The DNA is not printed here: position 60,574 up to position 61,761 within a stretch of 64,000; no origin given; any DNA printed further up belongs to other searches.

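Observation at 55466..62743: Overlapped operon bioA-bioD-mnmA-larE-rnfC-rnfD ending in two highly divergent RnfA/E-like subunits, with no RnfG or RnfB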

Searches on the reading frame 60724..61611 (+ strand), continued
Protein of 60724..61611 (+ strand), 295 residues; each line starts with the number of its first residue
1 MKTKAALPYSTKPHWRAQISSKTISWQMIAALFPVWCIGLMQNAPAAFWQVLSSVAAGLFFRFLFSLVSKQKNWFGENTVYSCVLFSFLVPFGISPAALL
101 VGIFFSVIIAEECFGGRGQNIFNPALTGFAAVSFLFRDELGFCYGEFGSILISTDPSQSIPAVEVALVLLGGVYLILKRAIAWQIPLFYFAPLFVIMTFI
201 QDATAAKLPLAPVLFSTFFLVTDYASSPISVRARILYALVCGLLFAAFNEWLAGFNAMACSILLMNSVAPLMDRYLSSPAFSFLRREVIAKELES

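Call 42: find_homologous_proteins(query=A4, max_evalue=1e-10)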
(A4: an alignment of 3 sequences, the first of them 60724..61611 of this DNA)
Query A4 (3 sequences) (295 aa, profile of the alignment): 119 proteins with E <= 1e-10 among 8000 candidates.
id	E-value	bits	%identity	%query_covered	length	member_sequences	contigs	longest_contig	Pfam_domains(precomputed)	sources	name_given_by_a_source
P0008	6.7e-164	563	100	100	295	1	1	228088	PF03116.21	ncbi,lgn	-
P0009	3.2e-160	551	59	99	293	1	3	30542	PF03116.21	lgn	-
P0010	1.9e-154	532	56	94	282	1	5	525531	PF03116.21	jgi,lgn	-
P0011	6.1e-135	468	60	94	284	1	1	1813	PF03116.21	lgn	-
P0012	6.4e-35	140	28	91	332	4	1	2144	PF03116.21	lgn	-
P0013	6.9e-34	136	26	94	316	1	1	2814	PF03116.21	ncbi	-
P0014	1.0e-32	132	28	93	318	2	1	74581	PF03116.21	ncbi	-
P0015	1.3e-32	132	25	91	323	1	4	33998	PF03116.21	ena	-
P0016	4.4e-32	130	26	91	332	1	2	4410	PF03116.21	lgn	-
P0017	7.7e-32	129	27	94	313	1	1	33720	PF03116.21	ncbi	-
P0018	2.5e-31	128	25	95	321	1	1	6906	PF03116.21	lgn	-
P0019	4.3e-31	127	26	95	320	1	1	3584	PF03116.21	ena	-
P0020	7.9e-31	126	26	94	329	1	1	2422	PF03116.21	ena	-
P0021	8.5e-31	126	25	94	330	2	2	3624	PF03116.21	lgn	-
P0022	1.0e-30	126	28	94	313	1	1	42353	PF03116.21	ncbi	-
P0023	2.4e-30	124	26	97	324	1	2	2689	PF03116.21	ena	-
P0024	8.2e-30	123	27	93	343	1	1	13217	PF03116.21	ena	-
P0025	1.1e-29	122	25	94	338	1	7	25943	PF03116.21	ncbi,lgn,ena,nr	ncbi:MAG: RnfABCDGE type electron transport complex subunit D [Firmicutes bacterium]|nr:RnfABCDGE ty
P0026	1.1e-29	122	25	93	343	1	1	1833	PF03116.21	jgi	-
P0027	1.5e-29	122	26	94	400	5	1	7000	PF03116.21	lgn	-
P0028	1.6e-29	122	29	44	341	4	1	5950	PF03116.21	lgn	-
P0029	1.6e-29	122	28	95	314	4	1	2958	PF03116.21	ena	-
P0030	3.3e-29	121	29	42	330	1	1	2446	PF03116.21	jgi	-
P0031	3.6e-29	121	27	44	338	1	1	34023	PF03116.21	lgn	-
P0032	4.9e-29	120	27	91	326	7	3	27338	PF03116.21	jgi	-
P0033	7.1e-29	120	27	95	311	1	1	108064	PF03116.21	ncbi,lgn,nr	ncbi:MAG: RnfABCDGE type electron transport complex subunit D [Clostridia bacterium]|nr:RnfABCDGE ty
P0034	1.0e-28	119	31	33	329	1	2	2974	PF03116.21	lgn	-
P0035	1.1e-28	119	26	90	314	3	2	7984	PF03116.21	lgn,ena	-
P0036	1.5e-28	119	25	94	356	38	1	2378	PF03116.21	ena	-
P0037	2.2e-28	118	27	94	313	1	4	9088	PF03116.21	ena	-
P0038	4.6e-28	117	27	97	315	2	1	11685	PF03116.21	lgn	-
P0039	4.8e-28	117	26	94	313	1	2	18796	PF03116.21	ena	-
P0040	9.0e-28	116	26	39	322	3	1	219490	PF03116.21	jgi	-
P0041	1.0e-27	116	24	95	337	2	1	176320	PF03116.21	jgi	jgi:electron transport complex protein RnfD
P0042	3.2e-27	114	25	90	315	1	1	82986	PF03116.21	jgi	jgi:electron transport complex protein RnfD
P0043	7.0e-27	113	31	33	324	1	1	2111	PF03116.21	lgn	-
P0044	1.5e-26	112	25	94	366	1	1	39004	PF03116.21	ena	-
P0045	2.4e-26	111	27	94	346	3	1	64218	PF03116.21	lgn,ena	-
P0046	5.9e-26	110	26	64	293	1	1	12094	PF03116.21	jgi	jgi:electron transport complex protein RnfD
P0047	6.6e-26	110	26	93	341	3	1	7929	PF03116.21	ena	-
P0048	7.6e-26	110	26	90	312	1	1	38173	PF03116.21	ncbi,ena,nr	ncbi:MAG: RnfABCDGE type electron transport complex subunit D [Omnitrophica bacterium]|nr:RnfABCDGE 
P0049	8.3e-26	110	24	90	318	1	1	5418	PF03116.21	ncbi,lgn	ncbi:MAG: RnfABCDGE type electron transport complex subunit D [Nitrospinota bacterium]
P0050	1.3e-25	109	24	91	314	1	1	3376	PF03116.21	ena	-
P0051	1.5e-25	109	24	91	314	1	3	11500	PF03116.21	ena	-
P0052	1.5e-25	109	24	90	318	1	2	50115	PF03116.21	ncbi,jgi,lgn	-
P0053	1.8e-25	109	22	95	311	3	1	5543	PF03116.21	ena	-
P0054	3.2e-25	108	25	95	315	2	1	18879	PF03116.21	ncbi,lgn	-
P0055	3.7e-25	107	25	93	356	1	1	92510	PF03116.21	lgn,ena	-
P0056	3.8e-25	107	26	97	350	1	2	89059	PF03116.21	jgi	-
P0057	5.6e-25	107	24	94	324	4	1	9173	PF03116.21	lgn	-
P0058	1.1e-24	106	25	96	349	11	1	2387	PF03116.21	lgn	-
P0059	2.2e-24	105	26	89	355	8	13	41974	PF03116.21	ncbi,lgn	-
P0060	2.2e-24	105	27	93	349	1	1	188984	PF03116.21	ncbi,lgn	-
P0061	3.3e-24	104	24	89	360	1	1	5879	PF03116.21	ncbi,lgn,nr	ncbi:MAG: RnfABCDGE type electron transport complex subunit D [Candidatus Omnitrophica bacterium]|nr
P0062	4.9e-24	104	25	97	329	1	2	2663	PF03116.21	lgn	-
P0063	6.9e-24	103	24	90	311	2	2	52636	PF03116.21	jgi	-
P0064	8.0e-24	103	25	95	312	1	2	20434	PF03116.21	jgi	jgi:electron transport complex protein RnfD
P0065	1.2e-23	103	23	93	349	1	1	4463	PF03116.21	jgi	-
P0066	1.2e-23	102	25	95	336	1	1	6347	PF03116.21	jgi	-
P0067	2.2e-23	102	25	91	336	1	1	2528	PF03116.21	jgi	-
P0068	3.7e-23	101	28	43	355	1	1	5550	PF03116.21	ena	-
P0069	5.7e-23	100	25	93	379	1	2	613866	PF03116.21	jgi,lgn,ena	-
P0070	7.1e-23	100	26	93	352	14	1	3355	PF03116.21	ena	-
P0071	8.5e-23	100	25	96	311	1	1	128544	PF03116.21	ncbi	-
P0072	9.1e-23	100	25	89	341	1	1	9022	PF03116.21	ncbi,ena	-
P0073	9.2e-23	100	25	93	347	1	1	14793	PF03116.21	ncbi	-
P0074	1.3e-22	99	26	90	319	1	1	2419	PF03116.21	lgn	-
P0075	1.7e-22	99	24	95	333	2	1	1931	PF03116.21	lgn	-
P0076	3.5e-22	98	24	95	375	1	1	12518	PF03116.21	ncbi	-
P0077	5.3e-22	97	26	96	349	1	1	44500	PF03116.21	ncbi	ncbi:RnfABCDGE type electron transport complex subunit D [Candidatus Neomarinimicrobiota bacterium]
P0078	6.8e-22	97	30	53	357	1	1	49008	PF03116.21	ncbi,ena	-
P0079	1.1e-21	96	28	71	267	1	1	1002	PF03116.21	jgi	jgi:electron transport complex protein RnfD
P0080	1.5e-21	96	23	97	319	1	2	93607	PF03116.21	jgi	-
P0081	2.1e-21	95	24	90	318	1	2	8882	PF03116.21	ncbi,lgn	-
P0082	4.2e-21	94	24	95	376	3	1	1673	PF03116.21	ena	-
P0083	6.1e-21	94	29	40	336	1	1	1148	PF03116.21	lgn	-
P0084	3.6e-20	91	22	91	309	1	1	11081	PF03116.21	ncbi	-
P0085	4.4e-20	91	26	39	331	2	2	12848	PF03116.21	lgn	-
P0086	6.5e-20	90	29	41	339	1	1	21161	PF03116.21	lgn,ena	-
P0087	8.9e-19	87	30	47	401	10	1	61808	PF03116.21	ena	-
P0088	1.6e-18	86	28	83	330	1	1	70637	PF03116.21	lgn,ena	-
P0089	2.2e-18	85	24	84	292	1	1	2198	PF03116.21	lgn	-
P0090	5.3e-18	84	24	90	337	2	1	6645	PF03116.21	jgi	jgi:electron transport complex protein RnfD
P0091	3.3e-17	81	26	72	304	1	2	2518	PF03116.21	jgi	jgi:electron transport complex protein RnfD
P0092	4.7e-17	81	25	84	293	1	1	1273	PF03116.21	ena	-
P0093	1.0e-16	80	25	64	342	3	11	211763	PF03116.21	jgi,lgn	jgi:electron transport complex protein RnfD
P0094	1.1e-16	80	26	91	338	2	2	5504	PF03116.21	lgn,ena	-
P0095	1.2e-15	76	24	90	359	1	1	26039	PF03116.21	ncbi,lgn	-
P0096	3.4e-15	75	22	90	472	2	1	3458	PF04205.20,PF03116.21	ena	-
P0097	6.1e-15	74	35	26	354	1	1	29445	PF03116.21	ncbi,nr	ncbi:MAG: RnfABCDGE type electron transport complex subunit D [Sedimentisphaerales bacterium]|nr:Rnf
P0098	1.1e-14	73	25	89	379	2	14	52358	PF03116.21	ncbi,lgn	-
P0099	2.0e-14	72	26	71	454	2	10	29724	PF04205.20,PF03116.21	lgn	-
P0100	3.8e-14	71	26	66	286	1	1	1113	PF03116.21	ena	-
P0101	5.2e-14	71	25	70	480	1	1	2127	PF04205.20,PF03116.21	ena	-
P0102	6.8e-14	70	25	84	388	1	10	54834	PF03116.21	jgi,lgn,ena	jgi:Na+-transporting NADH:ubiquinone oxidoreductase subunit B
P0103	1.2e-13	70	25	92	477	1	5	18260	PF04205.20,PF03116.21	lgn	-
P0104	2.7e-13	69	27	54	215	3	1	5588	PF03116.21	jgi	jgi:Na+-transporting NADH:ubiquinone oxidoreductase subunit B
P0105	8.0e-13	67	24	62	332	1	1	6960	PF03116.21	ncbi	-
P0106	8.6e-13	67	35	27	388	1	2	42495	PF03116.21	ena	-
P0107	9.1e-13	67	25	84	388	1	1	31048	PF03116.21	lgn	-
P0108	1.1e-12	67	25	95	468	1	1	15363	PF04205.20,PF03116.21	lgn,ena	-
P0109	1.1e-12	66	45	16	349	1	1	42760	PF03116.21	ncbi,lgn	-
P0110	1.3e-12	66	39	33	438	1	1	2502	PF03116.21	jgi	jgi:Na+-transporting NADH:ubiquinone oxidoreductase subunit B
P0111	1.3e-12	66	26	84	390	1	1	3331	PF03116.21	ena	-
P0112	2.2e-12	66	26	84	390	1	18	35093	PF03116.21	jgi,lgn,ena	jgi:Na+-transporting NADH:ubiquinone oxidoreductase subunit B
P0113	2.2e-12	66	26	84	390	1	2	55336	PF03116.21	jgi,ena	jgi:Na+-transporting NADH:ubiquinone oxidoreductase subunit B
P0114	2.7e-12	65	23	84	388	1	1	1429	PF03116.21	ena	-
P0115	2.8e-12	65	23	97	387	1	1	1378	PF03116.21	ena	-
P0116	3.1e-12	65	25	84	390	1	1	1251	PF03116.21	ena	-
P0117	3.2e-12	65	25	97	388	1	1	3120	PF03116.21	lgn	-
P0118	3.2e-12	65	23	97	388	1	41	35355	PF03116.21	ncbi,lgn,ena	-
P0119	3.6e-12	65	23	97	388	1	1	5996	PF03116.21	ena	-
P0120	3.8e-12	65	25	83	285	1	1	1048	PF03116.21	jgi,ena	jgi:Na+-transporting NADH:ubiquinone oxidoreductase subunit B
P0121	5.1e-12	64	24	84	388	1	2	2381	PF03116.21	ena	-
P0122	5.4e-12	64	26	84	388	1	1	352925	PF03116.21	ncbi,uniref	ncbi:NADH:ubiquinone reductase (Na(+)-transporting) subunit B [Flavobacterium ardleyense]|uniref:Na(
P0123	1.8e-11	63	24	88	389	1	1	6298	PF03116.21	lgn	-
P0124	2.0e-11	62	24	91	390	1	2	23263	PF03116.21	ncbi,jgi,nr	ncbi:MAG: NADH:ubiquinone reductase (Na(+)-transporting) subunit B [Psychroflexus sp.]|jgi:Na+-trans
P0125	3.1e-11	62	22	97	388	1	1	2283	PF03116.21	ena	-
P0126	5.8e-11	61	24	88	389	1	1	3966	PF03116.21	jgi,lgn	jgi:Na+-transporting NADH:ubiquinone oxidoreductase subunit B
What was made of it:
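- Closest known: apbE-rnfC-rnfD-rnfG + 145-aa ORF cluster. Different: Its RnfD is only about 27% identical to the window's (call 42).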

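Call 51: find_encoding_contigs(protein=P0014, flank=7000, max_places=1)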
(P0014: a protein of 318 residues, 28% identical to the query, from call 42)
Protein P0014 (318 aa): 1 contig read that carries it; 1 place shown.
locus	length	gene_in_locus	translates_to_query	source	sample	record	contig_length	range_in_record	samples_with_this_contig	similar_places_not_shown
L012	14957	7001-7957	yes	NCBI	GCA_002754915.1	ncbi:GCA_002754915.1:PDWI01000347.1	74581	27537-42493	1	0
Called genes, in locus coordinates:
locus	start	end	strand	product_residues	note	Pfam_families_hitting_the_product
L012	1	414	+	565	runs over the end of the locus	PF01266:DAO (faint), PF05834:Lycopene_cycl (faint), PF07992:Pyr_redox_2, PF13450:NAD_binding_8 (faint), PF13738:Pyr_redox_3, PF00070:Pyr_redox, PF02852:Pyr_redox_dim, PF00581:Rhodanese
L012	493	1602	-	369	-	PF01625:PMSR, PF01641:SelR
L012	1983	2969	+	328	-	PF02423:OCD_Mu_crystall, PF01488:Shikimate_DH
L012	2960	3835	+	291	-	PF03668:RapZ-like_N, PF22740:PapZ_C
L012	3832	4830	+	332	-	PF01933:CofD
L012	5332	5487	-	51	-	-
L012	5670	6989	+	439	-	PF13375:RnfC_N, PF01512:Complex1_51K, PF13183:Fer4_8 (faint), PF10531:SLBB, PF12838:Fer4_7 (weak), PF13187:Fer4_9 (weak), PF13237:Fer4_10, PF13534:Fer4_17 (weak), +3 more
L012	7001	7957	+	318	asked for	PF03116:NQR2_RnfD_RnfE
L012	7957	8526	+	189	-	PF04205:FMN_bind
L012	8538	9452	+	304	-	PF02508:Rnf-Nqr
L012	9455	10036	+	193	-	PF02508:Rnf-Nqr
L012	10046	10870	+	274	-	PF04060:FeS, PF12838:Fer4_7, PF13187:Fer4_9 (weak), PF14697:Fer4_21, PF25160:LdpA_Fe-S-bd (weak), PF00037:Fer4 (weak), PF12837:Fer4_6 (weak), PF00037:Fer4, +8 more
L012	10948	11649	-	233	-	PF03070:TENA_THI-4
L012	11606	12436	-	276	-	PF02110:HK, PF08543:Phos_pyr_kin (weak)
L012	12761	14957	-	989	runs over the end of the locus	PF00395:SLH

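Call 52: find_encoding_contigs(protein=P0017, flank=7000, max_places=1)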
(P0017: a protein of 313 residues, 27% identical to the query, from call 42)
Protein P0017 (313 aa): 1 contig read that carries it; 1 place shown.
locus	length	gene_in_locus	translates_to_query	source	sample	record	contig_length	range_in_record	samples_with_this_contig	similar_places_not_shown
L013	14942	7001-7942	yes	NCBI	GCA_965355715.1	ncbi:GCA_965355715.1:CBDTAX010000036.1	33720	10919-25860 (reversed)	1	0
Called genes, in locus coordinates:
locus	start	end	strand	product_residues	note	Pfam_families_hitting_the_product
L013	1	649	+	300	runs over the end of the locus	-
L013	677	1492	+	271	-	-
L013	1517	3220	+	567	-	PF01432:Peptidase_M3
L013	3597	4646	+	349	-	-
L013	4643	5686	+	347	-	PF02424:ApbE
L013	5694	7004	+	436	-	PF13375:RnfC_N, PF01512:Complex1_51K, PF10531:SLBB, PF13534:Fer4_17 (faint), PF12838:Fer4_7 (weak), PF13183:Fer4_8 (weak), PF13187:Fer4_9 (weak), PF13237:Fer4_10, +1 more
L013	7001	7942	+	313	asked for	PF03116:NQR2_RnfD_RnfE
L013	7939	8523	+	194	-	PF04205:FMN_bind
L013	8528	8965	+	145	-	-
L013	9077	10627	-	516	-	-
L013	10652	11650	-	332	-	PF00535:Glycos_transf_2, PF10111:Glyco_tranf_2_2, PF13641:Glyco_tranf_2_3 (weak)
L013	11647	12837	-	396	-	PF01073:3Beta_HSD, PF01370:Epimerase, PF02719:Polysacc_synt_2, PF07993:NAD_binding_4 (faint), PF16363:GDP_Man_Dehyd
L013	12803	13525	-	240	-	PF01128:IspD, PF12804:NTP_transf_3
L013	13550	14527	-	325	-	PF00535:Glycos_transf_2, PF10111:Glyco_tranf_2_2, PF13641:Glyco_tranf_2_3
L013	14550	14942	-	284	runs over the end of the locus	PF04991:LicD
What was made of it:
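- Closest known: apbE-rnfC-rnfD-rnfG + 145-aa ORF cluster. Same: It lacks rnfB and recognisable rnfE/rnfA (call 52).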
